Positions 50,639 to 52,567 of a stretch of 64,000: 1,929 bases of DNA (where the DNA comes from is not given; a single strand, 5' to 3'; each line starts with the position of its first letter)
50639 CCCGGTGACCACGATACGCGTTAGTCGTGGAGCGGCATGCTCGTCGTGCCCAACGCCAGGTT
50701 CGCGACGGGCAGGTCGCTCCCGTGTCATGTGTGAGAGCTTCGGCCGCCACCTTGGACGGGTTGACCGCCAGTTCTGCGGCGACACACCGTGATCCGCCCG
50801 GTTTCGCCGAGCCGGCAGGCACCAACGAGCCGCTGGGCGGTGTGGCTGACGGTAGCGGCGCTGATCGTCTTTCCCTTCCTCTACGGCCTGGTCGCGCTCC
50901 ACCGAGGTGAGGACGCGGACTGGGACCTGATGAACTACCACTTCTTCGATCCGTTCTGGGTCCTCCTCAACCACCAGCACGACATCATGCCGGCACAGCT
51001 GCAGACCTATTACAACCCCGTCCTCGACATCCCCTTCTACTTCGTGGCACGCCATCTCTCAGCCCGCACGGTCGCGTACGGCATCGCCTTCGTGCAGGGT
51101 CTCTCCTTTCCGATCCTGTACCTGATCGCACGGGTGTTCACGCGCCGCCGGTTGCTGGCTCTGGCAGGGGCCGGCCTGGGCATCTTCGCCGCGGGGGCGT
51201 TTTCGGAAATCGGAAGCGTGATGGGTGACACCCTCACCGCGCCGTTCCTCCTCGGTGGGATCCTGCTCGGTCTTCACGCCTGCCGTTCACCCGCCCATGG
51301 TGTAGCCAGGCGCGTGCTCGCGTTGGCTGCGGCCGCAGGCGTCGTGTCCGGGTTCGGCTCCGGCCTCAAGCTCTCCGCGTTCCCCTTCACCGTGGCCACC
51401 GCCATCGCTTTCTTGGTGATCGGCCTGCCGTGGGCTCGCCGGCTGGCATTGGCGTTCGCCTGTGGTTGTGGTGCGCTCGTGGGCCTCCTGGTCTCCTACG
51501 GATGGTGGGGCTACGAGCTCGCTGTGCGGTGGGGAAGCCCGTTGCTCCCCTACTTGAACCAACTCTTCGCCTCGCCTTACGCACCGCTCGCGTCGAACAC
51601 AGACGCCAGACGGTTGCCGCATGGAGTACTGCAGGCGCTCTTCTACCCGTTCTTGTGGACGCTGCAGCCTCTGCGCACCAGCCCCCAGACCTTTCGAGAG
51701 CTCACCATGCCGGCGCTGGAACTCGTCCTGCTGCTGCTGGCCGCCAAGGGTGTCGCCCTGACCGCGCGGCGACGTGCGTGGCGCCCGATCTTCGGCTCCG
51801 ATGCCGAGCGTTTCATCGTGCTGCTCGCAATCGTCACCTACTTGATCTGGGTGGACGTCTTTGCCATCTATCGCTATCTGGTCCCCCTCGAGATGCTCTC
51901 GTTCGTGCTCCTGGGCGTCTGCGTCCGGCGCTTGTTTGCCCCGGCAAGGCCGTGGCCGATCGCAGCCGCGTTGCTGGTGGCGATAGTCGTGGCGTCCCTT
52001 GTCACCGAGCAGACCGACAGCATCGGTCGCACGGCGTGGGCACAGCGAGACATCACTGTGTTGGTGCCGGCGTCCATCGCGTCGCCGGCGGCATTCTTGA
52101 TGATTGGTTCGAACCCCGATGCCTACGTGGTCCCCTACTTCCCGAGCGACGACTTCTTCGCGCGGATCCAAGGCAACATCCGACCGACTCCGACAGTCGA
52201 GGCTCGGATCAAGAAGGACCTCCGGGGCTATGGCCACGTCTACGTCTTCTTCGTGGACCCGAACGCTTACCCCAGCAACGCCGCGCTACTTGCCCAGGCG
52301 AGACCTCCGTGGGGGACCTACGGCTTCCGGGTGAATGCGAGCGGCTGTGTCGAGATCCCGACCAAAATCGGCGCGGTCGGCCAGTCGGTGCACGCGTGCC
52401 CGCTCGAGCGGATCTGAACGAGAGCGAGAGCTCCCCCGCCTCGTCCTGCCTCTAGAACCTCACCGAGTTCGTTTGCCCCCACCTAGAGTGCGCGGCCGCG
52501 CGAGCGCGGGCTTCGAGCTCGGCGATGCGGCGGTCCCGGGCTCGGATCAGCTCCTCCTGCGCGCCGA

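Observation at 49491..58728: Envelope-glycan cluster built as two mirror-image 'GT2 plus GT-C' divergent pairs around a cytoplasmic polymerase/modification core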

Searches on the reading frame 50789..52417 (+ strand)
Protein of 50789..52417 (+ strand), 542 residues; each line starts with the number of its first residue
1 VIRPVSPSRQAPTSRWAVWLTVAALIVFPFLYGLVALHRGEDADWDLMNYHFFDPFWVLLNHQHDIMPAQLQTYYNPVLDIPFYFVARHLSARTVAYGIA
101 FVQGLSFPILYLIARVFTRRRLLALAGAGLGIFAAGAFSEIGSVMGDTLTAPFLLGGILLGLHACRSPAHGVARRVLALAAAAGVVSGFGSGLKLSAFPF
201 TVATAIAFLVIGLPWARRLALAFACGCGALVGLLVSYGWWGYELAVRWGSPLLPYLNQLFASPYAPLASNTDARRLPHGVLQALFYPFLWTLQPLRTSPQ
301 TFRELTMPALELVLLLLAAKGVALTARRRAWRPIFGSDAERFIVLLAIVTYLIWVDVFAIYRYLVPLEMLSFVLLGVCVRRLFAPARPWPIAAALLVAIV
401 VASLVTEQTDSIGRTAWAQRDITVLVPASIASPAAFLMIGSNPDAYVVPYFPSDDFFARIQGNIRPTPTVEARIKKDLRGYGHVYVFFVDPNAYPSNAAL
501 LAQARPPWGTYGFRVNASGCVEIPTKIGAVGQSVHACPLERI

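Call 4: search_protein_families(library=pfam, proteins=[window:50789-52417:+], max_evalue=0.01)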
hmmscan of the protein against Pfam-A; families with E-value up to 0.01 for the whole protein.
window:50789-52417:+ (542 aa): 0 families

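Call 8: search_protein_families(library=ncbifam, proteins=[window:50789-52417:+], max_evalue=0.01)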
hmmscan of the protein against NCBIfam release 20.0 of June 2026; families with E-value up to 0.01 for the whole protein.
window:50789-52417:+ (542 aa): 0 families
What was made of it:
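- Checked: MP-A, 50789-52417 (+), 542 aa: polytopic, no Pfam or NCBIfam hit (calls 4, 8).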

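Call 10: search_solved_structures(query=window:50789-52417:+, max_evalue=10)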
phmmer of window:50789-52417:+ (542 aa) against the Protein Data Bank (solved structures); distinct sequences matched with E-value up to 10: 2.
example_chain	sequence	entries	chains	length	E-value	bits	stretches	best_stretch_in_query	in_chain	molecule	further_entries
2dzt_A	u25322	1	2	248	0.71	11.6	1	51-118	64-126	Tryptophan synthase alpha chain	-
2dzx_A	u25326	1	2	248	1.1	11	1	51-162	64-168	Tryptophan synthase alpha chain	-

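Call 13: find_homologous_proteins(query=window:50789-52417:+)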
Query window:50789-52417:+ (542 aa): 54 proteins with E <= 0.001 among 8000 candidates.
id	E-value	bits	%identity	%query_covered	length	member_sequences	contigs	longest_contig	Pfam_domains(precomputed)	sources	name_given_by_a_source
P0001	0.0e+0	1110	93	97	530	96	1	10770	-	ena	-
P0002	0.0e+0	1086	92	97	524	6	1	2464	-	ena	-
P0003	0.0e+0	1070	86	100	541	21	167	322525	-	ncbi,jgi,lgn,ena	jgi:hypothetical protein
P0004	0.0e+0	1060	86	100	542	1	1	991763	-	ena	-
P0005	0.0e+0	1043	85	99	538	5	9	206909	-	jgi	jgi:hypothetical protein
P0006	0.0e+0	1041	85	99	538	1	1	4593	-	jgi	jgi:hypothetical protein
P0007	0.0e+0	1037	86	97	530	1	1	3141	-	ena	-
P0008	0.0e+0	1030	85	97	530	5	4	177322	-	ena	-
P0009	0.0e+0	1028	83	100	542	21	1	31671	-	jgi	jgi:hypothetical protein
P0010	0.0e+0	1018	86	97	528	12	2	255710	-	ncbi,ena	-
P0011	4.9e-298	1007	82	100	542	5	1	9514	-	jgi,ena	-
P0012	9.1e-285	964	79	99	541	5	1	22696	-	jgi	-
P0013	1.5e-262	890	74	100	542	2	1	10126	-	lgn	-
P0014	1.2e-252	858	72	97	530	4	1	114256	-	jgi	jgi:hypothetical protein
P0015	2.3e-230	784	68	97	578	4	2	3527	-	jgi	-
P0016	1.7e-219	748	61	100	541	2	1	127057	-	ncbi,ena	-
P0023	1.0e-140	488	44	99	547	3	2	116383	-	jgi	jgi:hypothetical protein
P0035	1.1e-58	217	33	99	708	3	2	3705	PF04138.21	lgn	-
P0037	9.1e-56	208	34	78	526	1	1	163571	-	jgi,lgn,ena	-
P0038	1.6e-52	197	29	91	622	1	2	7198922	-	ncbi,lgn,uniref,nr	ncbi:hypothetical protein ACFOLJ_05790 [Rugamonas sp. CCM 8940]|uniref:hypothetical protein n=1 Tax=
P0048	2.3e-33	134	28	94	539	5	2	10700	PF09594.17,PF13231.13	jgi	jgi:hypothetical protein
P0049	1.5e-32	131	28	94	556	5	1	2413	PF09594.17,PF13231.13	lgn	-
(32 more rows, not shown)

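Call 20: find_encoding_contigs(protein=P0003, flank=10000, max_places=3)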
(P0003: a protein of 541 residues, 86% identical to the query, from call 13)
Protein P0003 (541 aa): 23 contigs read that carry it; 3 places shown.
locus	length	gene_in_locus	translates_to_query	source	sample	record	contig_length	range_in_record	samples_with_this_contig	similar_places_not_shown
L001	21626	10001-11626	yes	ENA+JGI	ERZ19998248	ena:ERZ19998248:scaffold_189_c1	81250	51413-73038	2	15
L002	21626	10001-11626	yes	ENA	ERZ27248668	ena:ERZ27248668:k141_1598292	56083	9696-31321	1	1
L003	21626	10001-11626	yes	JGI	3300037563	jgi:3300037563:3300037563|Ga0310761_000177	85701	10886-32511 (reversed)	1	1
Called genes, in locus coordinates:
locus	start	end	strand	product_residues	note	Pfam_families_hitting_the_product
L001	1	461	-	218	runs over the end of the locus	PF03807:F420_oxidored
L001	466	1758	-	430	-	PF05977:MFS_3, PF07690:MFS_1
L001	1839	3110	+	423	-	PF02163:Peptidase_M50, PF00571:CBS (faint)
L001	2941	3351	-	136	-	PF01741:MscL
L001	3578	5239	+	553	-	PF00989:PAS (weak), PF08448:PAS_4, PF00989:PAS, PF08448:PAS_4, PF13188:PAS_8 (weak), PF13426:PAS_9, PF08447:PAS_3 (weak), PF00990:GGDEF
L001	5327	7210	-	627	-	PF00009:GTP_EFTU, PF01926:MMR_HSR1 (weak), PF22042:EF-G_D2, PF03144:GTP_EFTU_D2, PF00679:EFG_C, PF21018:BipA_C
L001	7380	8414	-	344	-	PF00365:PFK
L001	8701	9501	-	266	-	PF00535:Glycos_transf_2, PF13641:Glyco_tranf_2_3 (weak)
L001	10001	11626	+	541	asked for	-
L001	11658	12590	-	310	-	PF05050:Methyltransf_21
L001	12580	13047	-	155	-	-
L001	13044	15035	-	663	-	PF00535:Glycos_transf_2, PF13641:Glyco_tranf_2_3, PF13692:Glyco_trans_1_4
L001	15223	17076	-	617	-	-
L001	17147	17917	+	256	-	PF00535:Glycos_transf_2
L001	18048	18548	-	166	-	PF06197:DUF998 (weak)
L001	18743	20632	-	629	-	PF00664:ABC_membrane, PF00005:ABC_tran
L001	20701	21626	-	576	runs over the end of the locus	PF00664:ABC_membrane, PF00005:ABC_tran, PF02463:SMC_N (faint)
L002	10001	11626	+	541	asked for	-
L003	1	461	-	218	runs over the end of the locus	PF03807:F420_oxidored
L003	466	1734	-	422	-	PF05977:MFS_3, PF07690:MFS_1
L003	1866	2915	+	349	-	PF02163:Peptidase_M50, PF00571:CBS (faint)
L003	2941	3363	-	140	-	PF01741:MscL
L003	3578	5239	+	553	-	PF00989:PAS (weak), PF08448:PAS_4, PF00989:PAS, PF08448:PAS_4, PF13188:PAS_8 (weak), PF13426:PAS_9, PF08447:PAS_3 (weak), PF00990:GGDEF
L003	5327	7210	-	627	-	PF00009:GTP_EFTU, PF01926:MMR_HSR1 (weak), PF22042:EF-G_D2, PF03144:GTP_EFTU_D2, PF00679:EFG_C, PF21018:BipA_C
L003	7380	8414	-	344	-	PF00365:PFK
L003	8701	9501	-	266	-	PF00535:Glycos_transf_2, PF13641:Glyco_tranf_2_3 (weak)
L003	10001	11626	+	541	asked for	-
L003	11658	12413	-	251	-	PF05050:Methyltransf_21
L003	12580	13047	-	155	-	-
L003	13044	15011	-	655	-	PF00535:Glycos_transf_2, PF13641:Glyco_tranf_2_3, PF13692:Glyco_trans_1_4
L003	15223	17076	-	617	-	-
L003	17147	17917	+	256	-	PF00535:Glycos_transf_2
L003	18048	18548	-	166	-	PF06197:DUF998 (weak)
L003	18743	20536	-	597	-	PF00664:ABC_membrane, PF00005:ABC_tran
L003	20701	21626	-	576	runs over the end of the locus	PF00664:ABC_membrane, PF00005:ABC_tran, PF02463:SMC_N (faint)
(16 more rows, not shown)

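Call 21: find_encoding_contigs(protein=P0016, flank=10000, max_places=2)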
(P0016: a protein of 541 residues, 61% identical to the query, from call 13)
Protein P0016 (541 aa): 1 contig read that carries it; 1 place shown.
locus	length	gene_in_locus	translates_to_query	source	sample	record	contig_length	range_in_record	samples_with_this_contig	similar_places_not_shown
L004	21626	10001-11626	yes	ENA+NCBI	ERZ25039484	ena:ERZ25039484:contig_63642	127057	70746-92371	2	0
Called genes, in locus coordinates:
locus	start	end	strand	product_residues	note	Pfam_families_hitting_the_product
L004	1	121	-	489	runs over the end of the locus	PF00479:G6PD_N, PF02781:G6PD_C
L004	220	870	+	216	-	PF00455:DeoRC (weak), PF06026:Rib_5-P_isom_A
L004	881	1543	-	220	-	PF01182:Glucosamine_iso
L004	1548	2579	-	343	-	PF03446:NAD_binding_2, PF03807:F420_oxidored (weak), PF00393:6PGD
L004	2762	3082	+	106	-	PF08734:GYD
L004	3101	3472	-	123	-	PF00903:Glyoxalase (weak), PF18029:Glyoxalase_6 (weak)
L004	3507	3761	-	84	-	PF10724:DUF2516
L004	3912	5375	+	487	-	PF04616:Glyco_hydro_43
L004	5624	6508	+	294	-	PF06259:Abhydrolase_8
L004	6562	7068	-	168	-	PF17675:APG6_N (weak)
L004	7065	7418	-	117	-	PF13692:Glyco_trans_1_4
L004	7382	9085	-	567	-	PF13641:Glyco_tranf_2_3, PF00535:Glycos_transf_2, PF10111:Glyco_tranf_2_2 (weak), PF13632:Glyco_trans_2_3 (faint)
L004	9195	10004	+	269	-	PF05050:Methyltransf_21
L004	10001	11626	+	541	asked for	-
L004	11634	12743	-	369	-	PF00535:Glycos_transf_2, PF13641:Glyco_tranf_2_3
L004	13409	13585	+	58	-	-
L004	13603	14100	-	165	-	PF04075:F420H2_quin_red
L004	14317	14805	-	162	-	-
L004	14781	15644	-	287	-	-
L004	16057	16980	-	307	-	PF02347:GDC-P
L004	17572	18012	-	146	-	PF01571:GCV_T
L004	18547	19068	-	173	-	PF13411:MerR_1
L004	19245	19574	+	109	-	PF03992:ABM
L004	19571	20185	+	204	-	PF11136:DUF2889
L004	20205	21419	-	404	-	PF00999:Na_H_Exchanger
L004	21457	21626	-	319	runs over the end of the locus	PF01544:CorA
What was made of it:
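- L004 keeps the fusion, the coiled-coil protein, FkbM and MP-A but not MP-B, and FkbM overlaps the MP-A start there (call 21).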

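Call 22: find_encoding_contigs(protein=P0023, flank=10000, max_places=2)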
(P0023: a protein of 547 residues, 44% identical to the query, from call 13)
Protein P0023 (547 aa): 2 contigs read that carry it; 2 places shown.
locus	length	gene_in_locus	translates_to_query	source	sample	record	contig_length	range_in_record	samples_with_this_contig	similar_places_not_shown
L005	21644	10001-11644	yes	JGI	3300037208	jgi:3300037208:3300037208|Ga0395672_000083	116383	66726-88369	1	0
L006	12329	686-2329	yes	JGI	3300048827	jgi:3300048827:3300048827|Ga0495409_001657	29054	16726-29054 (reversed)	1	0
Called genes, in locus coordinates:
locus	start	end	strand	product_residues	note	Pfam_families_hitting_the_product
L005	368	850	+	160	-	-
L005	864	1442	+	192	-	-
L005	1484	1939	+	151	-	PF00583:Acetyltransf_1, PF13508:Acetyltransf_7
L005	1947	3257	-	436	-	-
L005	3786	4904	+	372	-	PF00089:Trypsin, PF13365:Trypsin_2, PF00595:PDZ, PF13180:PDZ_2, PF17820:PDZ_6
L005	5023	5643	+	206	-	PF00881:Nitroreductase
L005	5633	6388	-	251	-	PF08241:Methyltransf_11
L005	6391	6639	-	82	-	-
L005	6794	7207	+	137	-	PF04075:F420H2_quin_red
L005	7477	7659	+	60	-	-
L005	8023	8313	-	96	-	-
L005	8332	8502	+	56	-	-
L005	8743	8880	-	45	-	-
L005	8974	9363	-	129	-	PF01361:Tautomerase (weak), PF14552:Tautomerase_2, PF01361:Tautomerase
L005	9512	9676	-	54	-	-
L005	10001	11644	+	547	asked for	-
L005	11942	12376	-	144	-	-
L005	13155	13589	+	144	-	-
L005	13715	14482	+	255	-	PF00596:Aldolase_II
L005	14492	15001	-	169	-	PF04075:F420H2_quin_red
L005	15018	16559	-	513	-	PF02347:GDC-P, PF00266:Aminotran_5 (weak), PF21478:GcvP2_C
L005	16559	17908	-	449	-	PF02347:GDC-P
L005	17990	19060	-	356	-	PF01571:GCV_T, PF08669:GCV_T_C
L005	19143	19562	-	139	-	-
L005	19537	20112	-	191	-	PF13411:MerR_1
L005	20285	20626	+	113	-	PF03992:ABM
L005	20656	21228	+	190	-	PF11136:DUF2889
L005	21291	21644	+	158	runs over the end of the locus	PF03640:Lipoprotein_15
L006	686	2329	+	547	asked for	-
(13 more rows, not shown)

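Call 23: find_encoding_contigs(protein=P0038, flank=10000, max_places=1)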
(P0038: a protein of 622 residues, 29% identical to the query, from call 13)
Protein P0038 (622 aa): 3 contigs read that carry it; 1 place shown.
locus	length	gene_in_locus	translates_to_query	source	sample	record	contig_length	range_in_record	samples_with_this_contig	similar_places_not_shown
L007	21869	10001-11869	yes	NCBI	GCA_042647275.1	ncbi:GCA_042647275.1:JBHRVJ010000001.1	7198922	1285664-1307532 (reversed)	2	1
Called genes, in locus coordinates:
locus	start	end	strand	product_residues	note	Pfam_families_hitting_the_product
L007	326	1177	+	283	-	PF00583:Acetyltransf_1 (weak), PF18014:Acetyltransf_18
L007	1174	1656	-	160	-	-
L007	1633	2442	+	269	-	PF07589:PEP_exosort_dom (weak)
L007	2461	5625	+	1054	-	PF05922:Inhibitor_I9 (weak), PF00082:Peptidase_S8, PF02225:PA, PF17766:fn3_6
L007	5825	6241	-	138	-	-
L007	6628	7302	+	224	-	PF25087:GMPPB_C (weak), PF00132:Hexapep (weak)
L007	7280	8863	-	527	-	PF13692:Glyco_trans_1_4 (weak)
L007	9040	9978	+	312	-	PF00535:Glycos_transf_2, PF13641:Glyco_tranf_2_3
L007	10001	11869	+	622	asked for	-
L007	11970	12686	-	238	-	PF07589:PEP_exosort_dom (weak)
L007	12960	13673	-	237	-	PF07589:PEP_exosort_dom (weak)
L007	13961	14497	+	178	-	PF09831:DUF2058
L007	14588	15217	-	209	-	PF02798:GST_N, PF13417:GST_N_3 (weak), PF13409:GST_N_2, PF00043:GST_C, PF14497:GST_C_3, PF13410:GST_C_2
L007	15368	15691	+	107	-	PF01638:HxlR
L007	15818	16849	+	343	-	PF06580:His_kinase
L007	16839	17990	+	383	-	PF06580:His_kinase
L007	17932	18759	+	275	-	PF00072:Response_reg, PF04397:LytTR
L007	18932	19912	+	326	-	PF00561:Abhydrolase_1, PF12146:Hydrolase_4, PF12697:Abhydrolase_6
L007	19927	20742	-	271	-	PF05552:MS_channel_1st_1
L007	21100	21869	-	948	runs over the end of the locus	PF01443:Viral_helicase1 (faint), PF13245:AAA_19 (weak), PF00580:UvrD-helicase (weak), PF13538:UvrD_C_2 (faint), PF12796:Ank_2 (weak)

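Call 24: find_encoding_contigs(protein=P0037, flank=10000, max_places=1)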
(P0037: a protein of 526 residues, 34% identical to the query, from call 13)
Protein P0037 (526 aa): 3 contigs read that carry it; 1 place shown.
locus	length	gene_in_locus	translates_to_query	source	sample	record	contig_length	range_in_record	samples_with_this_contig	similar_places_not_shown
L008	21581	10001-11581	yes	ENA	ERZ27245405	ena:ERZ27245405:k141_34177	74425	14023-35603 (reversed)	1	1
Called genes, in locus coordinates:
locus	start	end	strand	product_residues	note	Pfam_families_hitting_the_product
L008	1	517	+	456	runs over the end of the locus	PF01435:Peptidase_M48, PF23914:TPR_CcmH_CycH (faint), PF13414:TPR_11 (faint), PF13432:TPR_16 (weak)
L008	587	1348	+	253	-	PF18312:ScsC_N, PF13098:Thioredoxin_2 (faint), PF13462:Thioredoxin_4, PF01323:DSBA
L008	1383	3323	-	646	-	PF00460:Flg_bb_rod (weak), PF06429:Flg_bbr_C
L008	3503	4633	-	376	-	PF00278:Orn_DAP_Arg_deC, PF01168:Ala_racemase_N (weak), PF02784:Orn_Arg_deC_N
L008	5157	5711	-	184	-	-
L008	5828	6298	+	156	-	PF00111:Fer2, PF01799:Fer2_2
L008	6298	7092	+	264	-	PF00941:FAD_binding_5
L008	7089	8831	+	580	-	PF01128:IspD (weak), PF12804:NTP_transf_3, PF00155:Aminotran_1_2 (weak), PF00266:Aminotran_5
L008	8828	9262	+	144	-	PF01592:NifU_N (weak)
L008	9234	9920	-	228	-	PF06240:COXG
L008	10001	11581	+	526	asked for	-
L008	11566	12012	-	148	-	-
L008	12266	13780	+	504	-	PF08448:PAS_4, PF13426:PAS_9, PF08447:PAS_3, PF00989:PAS, PF08447:PAS_3, PF08448:PAS_4, PF13426:PAS_9, PF00015:MCPsignal, +1 more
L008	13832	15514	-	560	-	PF00753:Lactamase_B, PF12706:Lactamase_B_2, PF22505:RNase_J_b_CASP, PF07521:RMMBL, PF17770:RNase_J_C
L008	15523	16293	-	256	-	PF03309:Pan_kinase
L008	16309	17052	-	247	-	PF16917:BPL_LplA_LipB_2, PF03099:BPL_LplA_LipB, PF02237:BPL_C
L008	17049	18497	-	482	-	PF00361:Proton_antipo_M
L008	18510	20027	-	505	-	PF01059:Oxidored_q5_N (weak), PF00361:Proton_antipo_M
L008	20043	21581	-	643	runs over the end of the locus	PF00662:Proton_antipo_N, PF06455:NADH5_C (faint), PF00361:Proton_antipo_M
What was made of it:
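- MP-A homologues often stand alone (L005, L008; calls 22, 24).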

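Call 25: predict_structure(alignment_id=A1)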
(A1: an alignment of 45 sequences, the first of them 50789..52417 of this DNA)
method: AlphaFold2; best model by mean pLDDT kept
length: 542 residues; sequences in the alignment: 45
mean_pLDDT: 90.4   pTM: 0.90
mean pLDDT of the five models: 90.4, 89.9, 89.8, 89.8, 89.1
residues with pLDDT >= 90: 387; 70-90: 132; 50-70: 13; < 50: 10
segments of 3 or more residues with pLDDT < 50: 1-10
pLDDT, mean of each block of 10 residues (from residue 1): 40 81 97 95 89 90 84 78 93 94 97 96 96 92 85 98 80 87 98 93 97 94 98 96 90 85 85 84 92 85 88 96 93 91 97 90 94 96 86 93 89 85 94 95 91 95 87 95 95 87 94 96 92 94 94
secondary structure, 60 per line:
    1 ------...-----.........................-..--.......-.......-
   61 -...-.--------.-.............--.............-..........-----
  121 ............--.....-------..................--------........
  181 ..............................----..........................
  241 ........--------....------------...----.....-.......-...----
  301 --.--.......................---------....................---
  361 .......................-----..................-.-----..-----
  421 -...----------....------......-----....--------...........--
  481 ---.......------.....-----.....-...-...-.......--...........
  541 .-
elements in order: H15-39 H45-51 H53-59 H77-89 H92-104 H106-115 H121-132 H135-139 H147-164 H173-193 H195-210 H215-248 H257-260 H280-284 H286-292 H306-328 H338-357 H361-383 H389-406 E422-424 E435-438 H445-450 E456-459 H468-478 E484-490 H497-501 H507-511 E513-515 E521-527 E530-541
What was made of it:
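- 50789..52417 (+): MP-A: GT-C-fold glycosyltransferase of a large family that Pfam barely covers. AF2 model: pLDDT 90.4, pTM 0.90 (call 25).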
